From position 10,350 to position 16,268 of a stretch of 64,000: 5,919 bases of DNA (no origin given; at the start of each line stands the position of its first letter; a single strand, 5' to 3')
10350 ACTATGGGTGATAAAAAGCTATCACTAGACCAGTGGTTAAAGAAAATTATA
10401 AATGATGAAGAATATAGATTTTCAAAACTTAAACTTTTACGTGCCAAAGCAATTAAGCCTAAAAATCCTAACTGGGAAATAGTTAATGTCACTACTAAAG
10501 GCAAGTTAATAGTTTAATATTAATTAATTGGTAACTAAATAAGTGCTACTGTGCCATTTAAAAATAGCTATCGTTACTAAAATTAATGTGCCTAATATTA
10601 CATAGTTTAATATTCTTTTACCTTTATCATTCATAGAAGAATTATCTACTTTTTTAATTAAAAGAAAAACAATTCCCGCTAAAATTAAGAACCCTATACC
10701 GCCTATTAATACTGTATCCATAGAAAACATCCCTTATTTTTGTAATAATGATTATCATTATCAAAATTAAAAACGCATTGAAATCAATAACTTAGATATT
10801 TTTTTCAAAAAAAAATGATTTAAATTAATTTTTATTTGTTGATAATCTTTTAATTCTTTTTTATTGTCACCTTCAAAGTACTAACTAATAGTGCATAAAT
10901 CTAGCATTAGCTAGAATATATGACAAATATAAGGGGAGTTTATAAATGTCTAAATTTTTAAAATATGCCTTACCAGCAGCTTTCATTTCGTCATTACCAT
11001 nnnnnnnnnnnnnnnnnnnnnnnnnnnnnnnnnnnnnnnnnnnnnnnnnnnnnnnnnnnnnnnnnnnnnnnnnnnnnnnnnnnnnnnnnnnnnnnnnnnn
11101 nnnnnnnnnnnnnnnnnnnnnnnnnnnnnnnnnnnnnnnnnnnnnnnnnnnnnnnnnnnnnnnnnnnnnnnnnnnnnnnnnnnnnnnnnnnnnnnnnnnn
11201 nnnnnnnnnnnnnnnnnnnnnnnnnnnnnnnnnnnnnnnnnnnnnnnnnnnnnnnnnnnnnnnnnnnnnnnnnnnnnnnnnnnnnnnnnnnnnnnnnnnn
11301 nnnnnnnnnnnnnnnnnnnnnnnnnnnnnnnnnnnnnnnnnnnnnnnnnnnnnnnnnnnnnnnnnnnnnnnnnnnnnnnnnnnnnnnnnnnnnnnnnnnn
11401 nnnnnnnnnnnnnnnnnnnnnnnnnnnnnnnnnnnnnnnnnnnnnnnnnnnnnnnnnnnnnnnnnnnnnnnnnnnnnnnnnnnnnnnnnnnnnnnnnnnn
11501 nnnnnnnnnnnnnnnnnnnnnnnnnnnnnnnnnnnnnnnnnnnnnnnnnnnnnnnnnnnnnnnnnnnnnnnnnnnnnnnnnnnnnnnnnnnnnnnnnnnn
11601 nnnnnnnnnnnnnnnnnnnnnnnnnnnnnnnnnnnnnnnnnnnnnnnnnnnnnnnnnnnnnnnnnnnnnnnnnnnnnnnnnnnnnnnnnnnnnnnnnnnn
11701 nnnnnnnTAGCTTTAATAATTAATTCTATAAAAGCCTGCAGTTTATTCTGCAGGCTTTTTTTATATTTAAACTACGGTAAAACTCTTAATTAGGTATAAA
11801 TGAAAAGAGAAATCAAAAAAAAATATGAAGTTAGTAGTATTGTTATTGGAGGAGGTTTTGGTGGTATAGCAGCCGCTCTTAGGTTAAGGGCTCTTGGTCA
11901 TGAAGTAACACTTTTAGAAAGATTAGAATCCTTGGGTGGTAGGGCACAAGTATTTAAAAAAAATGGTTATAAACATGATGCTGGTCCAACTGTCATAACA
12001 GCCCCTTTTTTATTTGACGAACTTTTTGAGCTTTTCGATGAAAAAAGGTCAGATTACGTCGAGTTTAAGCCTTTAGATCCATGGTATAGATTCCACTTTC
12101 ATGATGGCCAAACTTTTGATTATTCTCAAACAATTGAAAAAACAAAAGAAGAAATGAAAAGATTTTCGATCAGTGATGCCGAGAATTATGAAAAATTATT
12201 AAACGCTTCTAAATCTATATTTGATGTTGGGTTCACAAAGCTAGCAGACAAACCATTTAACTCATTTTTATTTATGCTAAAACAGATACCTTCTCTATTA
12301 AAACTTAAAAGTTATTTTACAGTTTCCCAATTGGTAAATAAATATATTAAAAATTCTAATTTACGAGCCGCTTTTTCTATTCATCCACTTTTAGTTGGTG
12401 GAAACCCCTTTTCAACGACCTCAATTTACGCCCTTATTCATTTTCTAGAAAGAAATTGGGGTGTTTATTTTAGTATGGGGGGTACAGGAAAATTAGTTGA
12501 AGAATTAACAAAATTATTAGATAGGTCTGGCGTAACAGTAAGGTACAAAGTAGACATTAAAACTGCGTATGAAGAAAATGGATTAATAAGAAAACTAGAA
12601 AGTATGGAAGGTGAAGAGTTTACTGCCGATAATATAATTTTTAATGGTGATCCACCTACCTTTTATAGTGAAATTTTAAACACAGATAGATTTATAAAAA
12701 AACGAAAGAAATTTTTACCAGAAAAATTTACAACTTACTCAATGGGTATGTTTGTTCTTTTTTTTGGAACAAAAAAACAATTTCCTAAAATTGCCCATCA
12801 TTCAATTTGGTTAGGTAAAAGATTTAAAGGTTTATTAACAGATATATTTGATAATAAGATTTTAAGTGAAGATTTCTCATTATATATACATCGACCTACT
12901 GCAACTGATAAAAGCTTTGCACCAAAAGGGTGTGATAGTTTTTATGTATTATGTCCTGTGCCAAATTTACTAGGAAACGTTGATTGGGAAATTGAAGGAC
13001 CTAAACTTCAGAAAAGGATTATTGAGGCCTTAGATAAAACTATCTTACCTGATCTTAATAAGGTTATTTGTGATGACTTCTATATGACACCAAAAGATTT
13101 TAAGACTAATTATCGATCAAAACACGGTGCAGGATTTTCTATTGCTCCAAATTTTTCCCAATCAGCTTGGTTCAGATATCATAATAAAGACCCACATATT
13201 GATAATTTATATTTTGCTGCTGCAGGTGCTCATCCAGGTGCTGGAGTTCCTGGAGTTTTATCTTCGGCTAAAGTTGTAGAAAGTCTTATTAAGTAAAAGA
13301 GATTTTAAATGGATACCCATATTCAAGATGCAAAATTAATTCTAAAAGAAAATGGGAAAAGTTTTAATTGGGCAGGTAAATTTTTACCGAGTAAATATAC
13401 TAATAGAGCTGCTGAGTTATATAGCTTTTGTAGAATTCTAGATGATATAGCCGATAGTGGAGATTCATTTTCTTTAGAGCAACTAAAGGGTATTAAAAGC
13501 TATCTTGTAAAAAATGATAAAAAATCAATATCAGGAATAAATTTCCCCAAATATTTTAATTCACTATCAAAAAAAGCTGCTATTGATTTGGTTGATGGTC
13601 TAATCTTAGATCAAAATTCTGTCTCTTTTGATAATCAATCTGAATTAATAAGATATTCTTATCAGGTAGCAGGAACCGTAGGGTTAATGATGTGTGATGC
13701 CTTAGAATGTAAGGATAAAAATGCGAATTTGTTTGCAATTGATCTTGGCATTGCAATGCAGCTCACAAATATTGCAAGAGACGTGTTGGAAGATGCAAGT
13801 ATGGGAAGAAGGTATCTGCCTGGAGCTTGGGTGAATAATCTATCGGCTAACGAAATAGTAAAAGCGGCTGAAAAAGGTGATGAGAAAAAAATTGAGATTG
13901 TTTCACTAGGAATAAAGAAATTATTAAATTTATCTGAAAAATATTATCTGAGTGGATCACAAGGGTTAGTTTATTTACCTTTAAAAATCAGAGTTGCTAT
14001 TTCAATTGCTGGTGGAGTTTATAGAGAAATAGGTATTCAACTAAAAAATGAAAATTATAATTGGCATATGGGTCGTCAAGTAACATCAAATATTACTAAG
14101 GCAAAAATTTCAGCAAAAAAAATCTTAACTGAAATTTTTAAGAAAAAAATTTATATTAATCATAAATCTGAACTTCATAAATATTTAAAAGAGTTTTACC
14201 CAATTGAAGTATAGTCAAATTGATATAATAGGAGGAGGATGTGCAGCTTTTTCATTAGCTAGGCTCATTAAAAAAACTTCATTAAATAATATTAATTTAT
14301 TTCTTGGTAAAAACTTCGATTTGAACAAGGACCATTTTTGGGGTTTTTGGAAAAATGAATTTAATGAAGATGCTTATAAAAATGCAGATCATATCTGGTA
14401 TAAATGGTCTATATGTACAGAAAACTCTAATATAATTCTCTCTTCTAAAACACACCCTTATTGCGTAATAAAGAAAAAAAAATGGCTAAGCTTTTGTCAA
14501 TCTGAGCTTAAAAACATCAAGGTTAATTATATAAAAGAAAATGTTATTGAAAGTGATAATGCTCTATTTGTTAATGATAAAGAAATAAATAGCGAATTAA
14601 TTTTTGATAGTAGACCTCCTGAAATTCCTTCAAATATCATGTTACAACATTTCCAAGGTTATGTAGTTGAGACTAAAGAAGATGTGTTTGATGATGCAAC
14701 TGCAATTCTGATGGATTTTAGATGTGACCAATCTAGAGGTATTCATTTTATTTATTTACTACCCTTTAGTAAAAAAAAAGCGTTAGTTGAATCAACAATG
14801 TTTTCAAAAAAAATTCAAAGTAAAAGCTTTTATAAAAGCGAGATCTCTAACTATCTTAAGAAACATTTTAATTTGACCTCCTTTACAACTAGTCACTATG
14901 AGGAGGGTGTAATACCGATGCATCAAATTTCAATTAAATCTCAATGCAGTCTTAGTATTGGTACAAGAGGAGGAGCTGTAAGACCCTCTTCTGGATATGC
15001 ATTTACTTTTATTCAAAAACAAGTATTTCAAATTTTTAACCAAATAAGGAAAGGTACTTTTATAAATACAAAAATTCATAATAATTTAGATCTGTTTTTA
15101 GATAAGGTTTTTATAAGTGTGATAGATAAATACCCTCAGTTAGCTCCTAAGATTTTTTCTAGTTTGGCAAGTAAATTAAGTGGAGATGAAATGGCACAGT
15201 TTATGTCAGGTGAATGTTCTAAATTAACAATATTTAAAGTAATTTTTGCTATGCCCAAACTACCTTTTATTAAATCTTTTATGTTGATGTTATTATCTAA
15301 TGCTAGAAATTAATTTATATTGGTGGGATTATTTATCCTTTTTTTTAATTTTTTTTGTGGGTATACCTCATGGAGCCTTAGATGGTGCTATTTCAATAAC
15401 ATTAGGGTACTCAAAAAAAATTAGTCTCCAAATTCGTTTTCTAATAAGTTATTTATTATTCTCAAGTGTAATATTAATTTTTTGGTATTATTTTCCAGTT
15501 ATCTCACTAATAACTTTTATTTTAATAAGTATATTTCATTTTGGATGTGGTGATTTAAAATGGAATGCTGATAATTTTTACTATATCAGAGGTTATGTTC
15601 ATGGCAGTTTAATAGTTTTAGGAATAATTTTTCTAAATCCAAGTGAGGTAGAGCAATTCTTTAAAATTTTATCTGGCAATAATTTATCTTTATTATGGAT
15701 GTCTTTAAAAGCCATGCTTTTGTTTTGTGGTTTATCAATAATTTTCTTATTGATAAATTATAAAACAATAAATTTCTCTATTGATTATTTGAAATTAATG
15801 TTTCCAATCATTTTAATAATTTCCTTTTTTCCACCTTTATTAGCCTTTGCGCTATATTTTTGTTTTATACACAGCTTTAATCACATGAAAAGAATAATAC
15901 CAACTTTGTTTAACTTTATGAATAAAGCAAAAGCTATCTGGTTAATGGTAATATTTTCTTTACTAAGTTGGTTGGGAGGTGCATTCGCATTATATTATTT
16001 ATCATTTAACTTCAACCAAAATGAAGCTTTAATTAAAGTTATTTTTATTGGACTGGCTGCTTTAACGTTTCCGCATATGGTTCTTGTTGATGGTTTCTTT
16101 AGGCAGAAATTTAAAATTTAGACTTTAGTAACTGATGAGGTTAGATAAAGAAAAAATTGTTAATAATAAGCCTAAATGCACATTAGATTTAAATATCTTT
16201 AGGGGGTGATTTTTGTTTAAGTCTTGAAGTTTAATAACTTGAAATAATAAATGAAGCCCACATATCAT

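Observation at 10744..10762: Near-perfect Fur box in the divergent promoter of proteorhodopsin and an unknown small membrane protein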

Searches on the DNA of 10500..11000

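Call 45: search_rna_families(source=window, start=10500, end=11000, threshold=evalue, max_evalue=1)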
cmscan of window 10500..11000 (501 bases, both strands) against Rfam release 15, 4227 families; matches with E-value up to 1: 0.
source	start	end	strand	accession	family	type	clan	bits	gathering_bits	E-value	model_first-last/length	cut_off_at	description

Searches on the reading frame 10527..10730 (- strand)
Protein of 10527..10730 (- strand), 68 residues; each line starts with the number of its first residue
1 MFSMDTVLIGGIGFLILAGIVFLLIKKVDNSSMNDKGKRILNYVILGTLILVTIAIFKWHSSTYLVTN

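Call 6: search_protein_families(library=pfam, proteins=[window:10527-10730:-], max_evalue=0.01)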
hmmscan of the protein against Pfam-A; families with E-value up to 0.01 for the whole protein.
window:10527-10730:- (68 aa): 3 families
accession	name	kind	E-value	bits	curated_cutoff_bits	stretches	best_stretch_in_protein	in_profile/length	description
PF09685.15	DUF4870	-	0.00032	21.1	25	1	15-57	22-64/107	Domain of unknown function (DUF4870)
PF18895.5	T4SS_pilin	-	0.0074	16.8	26.6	1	9-56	22-66/71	Type IV secretion system pilin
PF05767.17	Pox_A14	-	0.009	16.6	27.7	0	5-59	12-67/93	Poxvirus virion envelope protein A14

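Call 27: find_homologous_proteins(query=window:10527-10721:-, max_evalue=0.001)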
Query seq(65 aa) (65 aa): 66 proteins with E <= 0.001 among 66 candidates.
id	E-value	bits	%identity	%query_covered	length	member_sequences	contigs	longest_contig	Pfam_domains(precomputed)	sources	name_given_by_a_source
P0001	1.6e-32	127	100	100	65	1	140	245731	-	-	-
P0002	1.8e-32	127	100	100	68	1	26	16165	-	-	-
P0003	2.3e-32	127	98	100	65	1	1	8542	-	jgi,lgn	-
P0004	2.8e-32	127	98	100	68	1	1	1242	-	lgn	-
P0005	4.2e-32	126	98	100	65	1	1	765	-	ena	-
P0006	4.7e-32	126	98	100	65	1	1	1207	-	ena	-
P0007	5.7e-32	126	98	100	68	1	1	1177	-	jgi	jgi:uncharacterized Tic20 family protein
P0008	7.4e-32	125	98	100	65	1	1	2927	-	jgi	-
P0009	7.4e-32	125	98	100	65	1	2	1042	-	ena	-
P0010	9.0e-32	125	98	100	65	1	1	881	-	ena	-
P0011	9.5e-32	125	97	100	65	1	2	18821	-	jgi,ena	-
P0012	1.0e-31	125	98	100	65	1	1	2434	-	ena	-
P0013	1.1e-31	125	98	100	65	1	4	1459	-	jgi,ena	-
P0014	1.7e-31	124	95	100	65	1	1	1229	-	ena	-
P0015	2.2e-31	124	95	100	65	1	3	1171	-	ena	-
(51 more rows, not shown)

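Call 50: find_homologous_proteins(query=A2, max_evalue=0.001)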
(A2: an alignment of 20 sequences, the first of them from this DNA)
Query A2 (20 sequences) (65 aa, profile of the alignment): 202 proteins with E <= 0.001 among 1839 candidates; the best 120 are listed.
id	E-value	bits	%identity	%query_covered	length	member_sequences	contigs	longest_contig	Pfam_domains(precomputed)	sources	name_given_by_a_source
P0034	9.2e-25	104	89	100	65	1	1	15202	-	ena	-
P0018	9.5e-25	104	95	100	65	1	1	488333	-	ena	-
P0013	1.1e-24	104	98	100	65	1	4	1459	-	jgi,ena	-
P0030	1.2e-24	104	91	100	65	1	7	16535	-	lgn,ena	-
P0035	1.2e-24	104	91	100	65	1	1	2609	-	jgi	-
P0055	1.2e-24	104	72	98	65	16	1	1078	-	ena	-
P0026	1.4e-24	104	92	100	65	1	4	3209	-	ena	-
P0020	1.4e-24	104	94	100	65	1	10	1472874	-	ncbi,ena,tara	tara:strand:+ start:731 stop:928 length:198 start_codon:yes stop_codon:yes gene_type:complete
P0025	1.5e-24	104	92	100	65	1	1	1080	-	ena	-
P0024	1.7e-24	103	95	100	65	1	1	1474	-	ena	-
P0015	1.8e-24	103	95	100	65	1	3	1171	-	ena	-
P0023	2.4e-24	103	97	100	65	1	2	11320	-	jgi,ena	-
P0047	2.6e-24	103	82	100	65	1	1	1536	-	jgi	jgi:ribose/xylose/arabinose/galactoside ABC-type transport system permease subunit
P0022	2.6e-24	103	92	100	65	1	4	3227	-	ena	-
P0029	2.6e-24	103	91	100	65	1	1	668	-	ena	-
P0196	5.6e-22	95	38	94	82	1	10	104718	-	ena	-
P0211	2.5e-20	90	34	95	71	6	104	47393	-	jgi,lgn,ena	jgi:formate hydrogenlyase subunit 3/multisubunit Na+/H+ antiporter MnhD subunit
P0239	4.2e-19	86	37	100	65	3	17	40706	-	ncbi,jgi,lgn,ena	jgi:hypothetical protein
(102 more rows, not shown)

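Call 51: find_encoding_contigs(protein=P0196, flank=3000, max_places=2)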
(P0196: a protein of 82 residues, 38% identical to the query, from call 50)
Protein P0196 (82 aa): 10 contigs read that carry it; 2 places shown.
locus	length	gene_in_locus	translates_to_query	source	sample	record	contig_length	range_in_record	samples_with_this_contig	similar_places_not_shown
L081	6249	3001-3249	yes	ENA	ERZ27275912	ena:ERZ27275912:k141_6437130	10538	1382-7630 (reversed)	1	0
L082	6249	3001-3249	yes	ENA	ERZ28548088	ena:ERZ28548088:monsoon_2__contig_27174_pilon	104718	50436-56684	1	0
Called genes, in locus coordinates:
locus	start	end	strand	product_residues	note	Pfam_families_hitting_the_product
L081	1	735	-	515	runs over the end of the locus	PF03486:HI0933_like (faint), PF07992:Pyr_redox_2 (faint), PF00070:Pyr_redox (faint), PF00890:FAD_binding_2 (faint), PF01266:DAO (faint), PF01593:Amino_oxidase, PF13450:NAD_binding_8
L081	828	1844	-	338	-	PF00348:polyprenyl_synt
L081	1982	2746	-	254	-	PF01036:Bac_rhodopsin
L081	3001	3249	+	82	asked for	-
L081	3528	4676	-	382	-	PF01070:FMN_dh, PF03060:NMO (weak), PF01645:Glu_synthase (faint)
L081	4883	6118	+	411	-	PF01266:DAO (faint), PF07992:Pyr_redox_2, PF13450:NAD_binding_8 (faint), PF13454:NAD_binding_9 (faint), PF13738:Pyr_redox_3 (faint), PF00070:Pyr_redox, PF14759:Reductase_C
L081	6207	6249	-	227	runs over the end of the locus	PF02463:SMC_N (faint), PF00005:ABC_tran, PF13304:AAA_21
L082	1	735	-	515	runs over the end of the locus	PF03486:HI0933_like (faint), PF07992:Pyr_redox_2 (faint), PF00070:Pyr_redox (faint), PF00890:FAD_binding_2 (faint), PF01266:DAO (faint), PF01593:Amino_oxidase, PF13450:NAD_binding_8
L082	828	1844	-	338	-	PF00348:polyprenyl_synt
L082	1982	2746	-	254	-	PF01036:Bac_rhodopsin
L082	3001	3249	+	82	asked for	-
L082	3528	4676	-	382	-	PF01070:FMN_dh, PF03060:NMO (weak), PF01645:Glu_synthase (weak)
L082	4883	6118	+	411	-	PF01266:DAO (faint), PF07992:Pyr_redox_2, PF13450:NAD_binding_8 (faint), PF13454:NAD_binding_9 (faint), PF13738:Pyr_redox_3 (faint), PF00070:Pyr_redox, PF14759:Reductase_C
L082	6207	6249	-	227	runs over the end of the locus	PF02463:SMC_N (faint), PF00005:ABC_tran, PF13304:AAA_21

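Call 52: find_encoding_contigs(protein=P0211, flank=3000, max_places=2)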
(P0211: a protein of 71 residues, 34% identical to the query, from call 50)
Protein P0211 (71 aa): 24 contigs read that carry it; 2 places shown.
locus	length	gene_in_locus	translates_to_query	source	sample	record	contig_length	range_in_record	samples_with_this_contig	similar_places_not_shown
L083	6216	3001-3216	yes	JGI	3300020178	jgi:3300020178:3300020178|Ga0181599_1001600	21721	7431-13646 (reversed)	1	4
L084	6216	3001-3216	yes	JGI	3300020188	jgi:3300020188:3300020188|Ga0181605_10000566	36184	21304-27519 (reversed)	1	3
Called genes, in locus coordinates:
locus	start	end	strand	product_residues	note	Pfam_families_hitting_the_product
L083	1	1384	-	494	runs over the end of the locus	PF00070:Pyr_redox (faint), PF00890:FAD_binding_2 (faint), PF01134:GIDA (faint), PF01266:DAO (faint), PF01593:Amino_oxidase, PF03486:HI0933_like (faint), PF07992:Pyr_redox_2 (faint), PF13450:NAD_binding_8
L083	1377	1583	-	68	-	-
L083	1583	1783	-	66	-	-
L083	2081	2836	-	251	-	PF01036:Bac_rhodopsin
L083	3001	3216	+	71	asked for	-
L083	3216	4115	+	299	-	PF00348:polyprenyl_synt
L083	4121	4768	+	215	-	PF00484:Pro_CA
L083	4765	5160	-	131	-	-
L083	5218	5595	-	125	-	-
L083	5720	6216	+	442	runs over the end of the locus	PF01053:Cys_Met_Meta_PP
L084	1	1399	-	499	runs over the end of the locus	PF00070:Pyr_redox (faint), PF00890:FAD_binding_2 (faint), PF01134:GIDA (faint), PF01266:DAO (faint), PF03486:HI0933_like (faint), PF07992:Pyr_redox_2 (faint), PF13450:NAD_binding_8, PF01593:Amino_oxidase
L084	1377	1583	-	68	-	-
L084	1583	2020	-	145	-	-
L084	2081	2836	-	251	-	PF01036:Bac_rhodopsin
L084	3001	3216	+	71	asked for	-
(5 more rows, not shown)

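Call 53: find_encoding_contigs(protein=P0239, flank=3000, max_places=2)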
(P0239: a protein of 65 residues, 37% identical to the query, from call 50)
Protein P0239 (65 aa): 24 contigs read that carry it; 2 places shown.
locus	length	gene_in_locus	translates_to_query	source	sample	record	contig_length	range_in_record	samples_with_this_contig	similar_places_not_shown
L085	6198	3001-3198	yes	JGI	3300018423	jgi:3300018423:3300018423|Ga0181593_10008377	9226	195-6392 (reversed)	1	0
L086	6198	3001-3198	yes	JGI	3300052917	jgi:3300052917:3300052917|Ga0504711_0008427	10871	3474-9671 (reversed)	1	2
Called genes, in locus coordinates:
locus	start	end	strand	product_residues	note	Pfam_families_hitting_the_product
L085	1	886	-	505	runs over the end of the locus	PF01266:DAO (faint), PF07992:Pyr_redox_2 (faint), PF13450:NAD_binding_8, PF01593:Amino_oxidase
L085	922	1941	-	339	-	PF00348:polyprenyl_synt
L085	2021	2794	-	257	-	PF01036:Bac_rhodopsin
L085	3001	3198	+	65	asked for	-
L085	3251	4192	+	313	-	PF00698:Acyl_transf_1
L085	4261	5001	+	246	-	PF00106:adh_short, PF08659:KR, PF23441:SDR (weak), PF01370:Epimerase (weak), PF13460:NAD_binding_10 (weak), PF13561:adh_short_C2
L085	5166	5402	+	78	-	PF14573:PP-binding_2 (weak), PF00550:PP-binding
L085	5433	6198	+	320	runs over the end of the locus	?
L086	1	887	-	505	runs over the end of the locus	PF01266:DAO (faint), PF07992:Pyr_redox_2 (faint), PF13450:NAD_binding_8, PF01593:Amino_oxidase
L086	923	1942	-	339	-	PF00348:polyprenyl_synt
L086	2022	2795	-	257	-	PF01036:Bac_rhodopsin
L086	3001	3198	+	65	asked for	-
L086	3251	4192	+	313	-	PF00698:Acyl_transf_1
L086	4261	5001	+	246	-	PF00106:adh_short, PF08659:KR, PF23441:SDR (weak), PF01370:Epimerase (weak), PF13561:adh_short_C2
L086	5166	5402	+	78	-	PF14573:PP-binding_2 (weak), PF00550:PP-binding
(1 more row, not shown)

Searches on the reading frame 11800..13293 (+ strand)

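Call 7: search_protein_families(library=ncbifam, proteins=[window:11800-13293:+], max_evalue=0.001)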
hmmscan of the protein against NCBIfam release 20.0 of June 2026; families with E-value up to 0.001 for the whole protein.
window:11800-13293:+ (498 aa): 31 families (the best 25 are shown)
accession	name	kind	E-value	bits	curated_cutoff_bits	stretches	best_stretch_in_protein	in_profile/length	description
TIGR02734.1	crtI_fam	subfamily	1.5e-154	515.4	238.1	1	14-497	2-488/504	phytoene desaturase family protein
NF058655.1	CrtID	equivalog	5.9e-85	285.9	640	1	14-493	2-477/478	bifunctional phytoene desaturase/3,4-desaturase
NF042421.1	hydcarot_desat_CrtD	equivalog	1.2e-65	221.9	500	1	12-498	3-484/487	1-hydroxycarotenoid 3,4-desaturase CrtD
NF045637.1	carotdesatCrtDProt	equivalog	4.3e-59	200.3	580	1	14-492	2-477/485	1-hydroxycarotenoid 3,4-desaturase CrtD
TIGR02730.1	carot_isom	equivalog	5.6e-25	88.1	586.9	1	13-489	3-480/493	carotenoid isomerase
NF045689.1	BCarotKetCrtO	equivalog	1.3e-17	63.6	1000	2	12-294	5-308/563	beta-carotene ketolase CrtO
TIGR02733.1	desat_CrtD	equivalog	4.6e-17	61.9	549.7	2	12-66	3-57/492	C-3',4' desaturase CrtD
TIGR03467.1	HpnE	equivalog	5.1e-12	45.8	283.05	1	14-63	2-53/430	hydroxysqualene dehydroxylase HpnE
NF005560.0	PRK07233.1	equivalog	6.2e-11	41.8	252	1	14-59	4-49/435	hypothetical protein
NF005548.0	PRK07208.1-4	equivalog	1.1e-06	27.5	389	1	13-63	6-56/488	hypothetical protein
NF009410.0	PRK12771.1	subfamily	2.2e-06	26.6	516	1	14-47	142-175/566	NAD(P)-binding protein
NF006130.0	PRK08274.1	equivalog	2.5e-06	26.6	369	0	10-67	5-64/467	FAD-dependent tricarballylate dehydrogenase TcuA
TIGR00275.1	TIGR00275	subfamily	4.4e-06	25.8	183.8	0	14-46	2-34/401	aminoacetone oxidase family FAD-binding enzyme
NF005547.0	PRK07208.1-3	equivalog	5.6e-06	25.4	380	1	12-62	6-56/465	hypothetical protein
NF040770.1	hetero_SS_HdrA2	exception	8.7e-06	24.1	1100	1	9-53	138-182/777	CoB-CoM heterodisulfide reductase HdrA2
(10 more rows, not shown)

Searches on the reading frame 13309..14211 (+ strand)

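Call 7: search_protein_families(library=ncbifam, proteins=[window:13309-14211:+], max_evalue=0.001)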
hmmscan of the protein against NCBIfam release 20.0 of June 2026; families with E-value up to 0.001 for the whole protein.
window:13309-14211:+ (301 aa): 5 families
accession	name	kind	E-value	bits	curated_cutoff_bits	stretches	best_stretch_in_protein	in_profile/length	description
NF042419.1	Phyto_syn_CrtB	equivalog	3.9e-43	148.1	480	1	85-269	100-280/306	15-cis-phytoene synthase CrtB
NF045921.1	PhytnSynCrtBRhod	equivalog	1.1e-42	146.6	500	1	6-270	8-274/307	15-cis-phytoene synthase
TIGR03465.1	HpnD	equivalog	2.5e-31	108.7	278.6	1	13-271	3-264/267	presqualene diphosphate synthase HpnD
TIGR03464.1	HpnC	equivalog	1.7e-19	70.4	250.45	1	19-267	9-261/267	squalene synthase HpnC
NF045686.1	PhytoSynCyanob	equivalog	2.9e-19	69.3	550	1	16-265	32-297/310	15-cis-phytoene synthase CrtB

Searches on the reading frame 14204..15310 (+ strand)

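Call 7: search_protein_families(library=ncbifam, proteins=[window:14204-15310:+], max_evalue=0.001)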
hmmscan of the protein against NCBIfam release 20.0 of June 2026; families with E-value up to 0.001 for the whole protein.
window:14204-15310:+ (369 aa): 2 families
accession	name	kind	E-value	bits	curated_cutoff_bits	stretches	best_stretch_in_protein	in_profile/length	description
TIGR01790.1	carotene-cycl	subfamily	1.2e-21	77.3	209.5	1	8-267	4-281/387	lycopene cyclase family protein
TIGR01789.1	lycopene_cycl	equivalog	6e-09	35.5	215.2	1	8-276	4-280/370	lycopene beta-cyclase CrtY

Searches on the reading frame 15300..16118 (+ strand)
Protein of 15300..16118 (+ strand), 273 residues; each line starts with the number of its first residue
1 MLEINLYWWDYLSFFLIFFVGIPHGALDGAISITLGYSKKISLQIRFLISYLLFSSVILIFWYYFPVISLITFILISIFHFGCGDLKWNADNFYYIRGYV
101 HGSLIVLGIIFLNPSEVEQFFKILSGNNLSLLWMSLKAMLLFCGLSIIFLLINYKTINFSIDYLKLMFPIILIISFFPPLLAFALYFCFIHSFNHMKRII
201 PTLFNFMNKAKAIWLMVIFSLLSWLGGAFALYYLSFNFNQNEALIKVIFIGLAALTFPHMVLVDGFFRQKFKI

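Call 7: search_protein_families(library=ncbifam, proteins=[window:15300-16118:+], max_evalue=0.001)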
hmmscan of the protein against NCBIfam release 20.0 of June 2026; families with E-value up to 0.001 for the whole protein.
window:15300-16118:+ (273 aa): 1 family
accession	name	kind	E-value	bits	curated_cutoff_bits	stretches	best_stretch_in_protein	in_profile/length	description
TIGR03753.1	blh_monoox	subfamily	4.8e-53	180.4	95.25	1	14-264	4-260/260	beta-carotene 15,15'-dioxygenase, Brp/Blh family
